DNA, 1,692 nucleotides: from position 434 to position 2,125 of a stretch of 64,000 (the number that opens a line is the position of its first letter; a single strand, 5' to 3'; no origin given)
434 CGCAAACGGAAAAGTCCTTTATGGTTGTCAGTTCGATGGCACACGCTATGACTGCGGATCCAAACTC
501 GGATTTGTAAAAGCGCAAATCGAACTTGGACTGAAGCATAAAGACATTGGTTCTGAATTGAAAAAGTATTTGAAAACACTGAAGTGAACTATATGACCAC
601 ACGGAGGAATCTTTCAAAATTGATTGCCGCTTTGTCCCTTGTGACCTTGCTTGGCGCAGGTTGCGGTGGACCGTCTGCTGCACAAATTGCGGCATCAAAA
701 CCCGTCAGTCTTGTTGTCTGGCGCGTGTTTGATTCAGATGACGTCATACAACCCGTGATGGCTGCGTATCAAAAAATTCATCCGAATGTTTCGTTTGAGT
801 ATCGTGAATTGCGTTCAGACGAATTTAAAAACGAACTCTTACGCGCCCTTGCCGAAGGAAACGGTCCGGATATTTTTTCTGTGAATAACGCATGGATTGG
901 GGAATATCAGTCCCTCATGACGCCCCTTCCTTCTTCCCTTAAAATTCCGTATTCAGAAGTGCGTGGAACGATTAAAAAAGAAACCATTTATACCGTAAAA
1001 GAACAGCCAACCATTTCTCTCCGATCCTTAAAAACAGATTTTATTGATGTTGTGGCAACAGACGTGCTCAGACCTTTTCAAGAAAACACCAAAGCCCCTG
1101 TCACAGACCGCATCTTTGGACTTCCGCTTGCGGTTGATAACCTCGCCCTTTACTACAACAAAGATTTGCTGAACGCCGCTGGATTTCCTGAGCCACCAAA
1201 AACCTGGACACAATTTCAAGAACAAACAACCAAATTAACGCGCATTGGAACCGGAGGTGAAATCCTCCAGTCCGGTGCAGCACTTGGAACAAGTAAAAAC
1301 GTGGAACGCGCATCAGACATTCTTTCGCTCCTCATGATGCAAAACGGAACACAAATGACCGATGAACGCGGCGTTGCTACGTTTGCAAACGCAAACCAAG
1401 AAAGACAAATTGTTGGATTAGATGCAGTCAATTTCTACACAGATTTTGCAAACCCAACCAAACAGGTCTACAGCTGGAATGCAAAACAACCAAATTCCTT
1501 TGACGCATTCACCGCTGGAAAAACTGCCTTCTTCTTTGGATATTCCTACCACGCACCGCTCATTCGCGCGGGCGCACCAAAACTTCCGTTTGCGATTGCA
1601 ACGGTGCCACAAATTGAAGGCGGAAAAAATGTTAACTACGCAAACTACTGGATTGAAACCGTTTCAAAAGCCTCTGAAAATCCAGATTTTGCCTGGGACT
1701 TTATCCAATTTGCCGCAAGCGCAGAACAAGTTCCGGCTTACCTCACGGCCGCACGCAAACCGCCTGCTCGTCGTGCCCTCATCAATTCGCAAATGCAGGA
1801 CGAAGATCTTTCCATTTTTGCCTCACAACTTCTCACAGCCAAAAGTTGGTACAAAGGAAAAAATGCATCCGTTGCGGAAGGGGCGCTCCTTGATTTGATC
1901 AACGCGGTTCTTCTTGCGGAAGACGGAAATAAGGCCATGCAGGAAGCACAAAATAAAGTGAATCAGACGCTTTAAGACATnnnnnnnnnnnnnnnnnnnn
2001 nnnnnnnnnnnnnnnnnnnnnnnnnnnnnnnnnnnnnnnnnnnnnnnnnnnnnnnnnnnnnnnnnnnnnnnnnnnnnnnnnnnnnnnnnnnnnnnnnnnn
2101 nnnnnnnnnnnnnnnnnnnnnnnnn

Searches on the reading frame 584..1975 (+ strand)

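Call 109: search_protein_families(library=pfam, proteins=[window:584-1975:+], max_evalue=0.00001)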
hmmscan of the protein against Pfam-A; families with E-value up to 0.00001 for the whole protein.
window:584-1975:+ (463 aa): 2 families
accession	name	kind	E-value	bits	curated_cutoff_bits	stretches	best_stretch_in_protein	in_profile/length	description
PF01547.30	SBP_bac_1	-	1.9e-31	110.7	26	1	156-382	53-305/307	Bacterial extracellular solute-binding protein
PF13416.11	SBP_bac_8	-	3.2e-24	86.6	27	1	59-400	3-266/279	Bacterial extracellular solute-binding protein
